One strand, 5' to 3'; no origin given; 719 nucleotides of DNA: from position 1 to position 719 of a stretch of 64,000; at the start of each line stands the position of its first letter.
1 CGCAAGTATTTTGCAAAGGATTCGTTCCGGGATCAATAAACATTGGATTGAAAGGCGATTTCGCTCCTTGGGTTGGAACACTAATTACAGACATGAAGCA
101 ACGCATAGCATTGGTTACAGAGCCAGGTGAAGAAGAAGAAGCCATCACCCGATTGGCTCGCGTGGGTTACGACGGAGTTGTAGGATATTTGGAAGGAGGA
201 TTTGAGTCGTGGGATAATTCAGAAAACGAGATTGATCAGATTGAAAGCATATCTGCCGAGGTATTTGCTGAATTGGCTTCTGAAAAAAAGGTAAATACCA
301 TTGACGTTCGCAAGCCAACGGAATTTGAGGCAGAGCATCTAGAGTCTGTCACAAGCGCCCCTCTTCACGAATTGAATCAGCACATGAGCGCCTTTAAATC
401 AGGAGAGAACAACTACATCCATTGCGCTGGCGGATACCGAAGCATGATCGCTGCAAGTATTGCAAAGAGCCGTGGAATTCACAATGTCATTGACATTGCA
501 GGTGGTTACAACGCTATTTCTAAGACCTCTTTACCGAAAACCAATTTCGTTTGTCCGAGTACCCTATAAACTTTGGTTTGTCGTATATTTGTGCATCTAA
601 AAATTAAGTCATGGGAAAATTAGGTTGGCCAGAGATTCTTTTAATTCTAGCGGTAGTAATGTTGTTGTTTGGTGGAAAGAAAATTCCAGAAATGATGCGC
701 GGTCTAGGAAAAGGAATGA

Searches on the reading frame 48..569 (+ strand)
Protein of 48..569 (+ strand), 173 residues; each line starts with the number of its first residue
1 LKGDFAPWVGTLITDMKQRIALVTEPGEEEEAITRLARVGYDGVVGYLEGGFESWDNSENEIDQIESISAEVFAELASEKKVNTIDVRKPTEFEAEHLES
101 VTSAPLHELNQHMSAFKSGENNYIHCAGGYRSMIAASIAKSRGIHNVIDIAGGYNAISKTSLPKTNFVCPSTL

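Call 18: search_protein_families(library=pfam, alignment_id=A1, max_evalue=0.00001)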
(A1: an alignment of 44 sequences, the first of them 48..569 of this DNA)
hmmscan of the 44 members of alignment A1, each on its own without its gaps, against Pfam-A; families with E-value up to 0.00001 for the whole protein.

A. member 1, window:48-569:+ (173 aa): 1 family
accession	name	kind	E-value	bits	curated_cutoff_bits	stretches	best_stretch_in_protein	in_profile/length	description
PF00581.25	Rhodanese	-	4e-16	59.7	22.2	1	70-159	2-101/102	Rhodanese-like domain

B. families by the number of members that match (of 44 scanned): 67 families (the first 25 are shown)
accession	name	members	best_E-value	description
PF18962.6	Por_Secre_tail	4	2.2e-15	Secretion system C-terminal sorting domain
PF02222.28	ATP-grasp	2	5.1e-42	ATP-grasp domain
PF04055.27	Radical_SAM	2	1.3e-28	Radical SAM superfamily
PF02518.31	HATPase_c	2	1.4e-26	Histidine kinase-, DNA gyrase B-, and HSP90-like ATPase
PF00072.30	Response_reg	2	2.7e-25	Response regulator receiver domain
PF00512.31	HisKA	2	1.3e-20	His Kinase A (phospho-acceptor) domain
PF02472.21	ExbD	2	1.6e-18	Biopolymer transport protein ExbD/TolR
PF01425.27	Amidase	1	7.3e-135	Amidase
PF04551.19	GcpE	1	6.3e-128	GcpE protein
PF06723.19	MreB_Mbl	1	4.6e-127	MreB/Mbl protein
PF00303.24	Thymidylat_synt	1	1.3e-126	Thymidylate synthase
PF05971.18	Methyltransf_10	1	6.1e-116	RNA methyltransferase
PF25390.1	WD40_RLD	1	1e-80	RCC1-like domain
PF01098.24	FTSW_RODA_SPOVE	1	9.4e-72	Cell cycle protein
PF00415.24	RCC1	1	1e-58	Regulator of chromosome condensation (RCC1) repeat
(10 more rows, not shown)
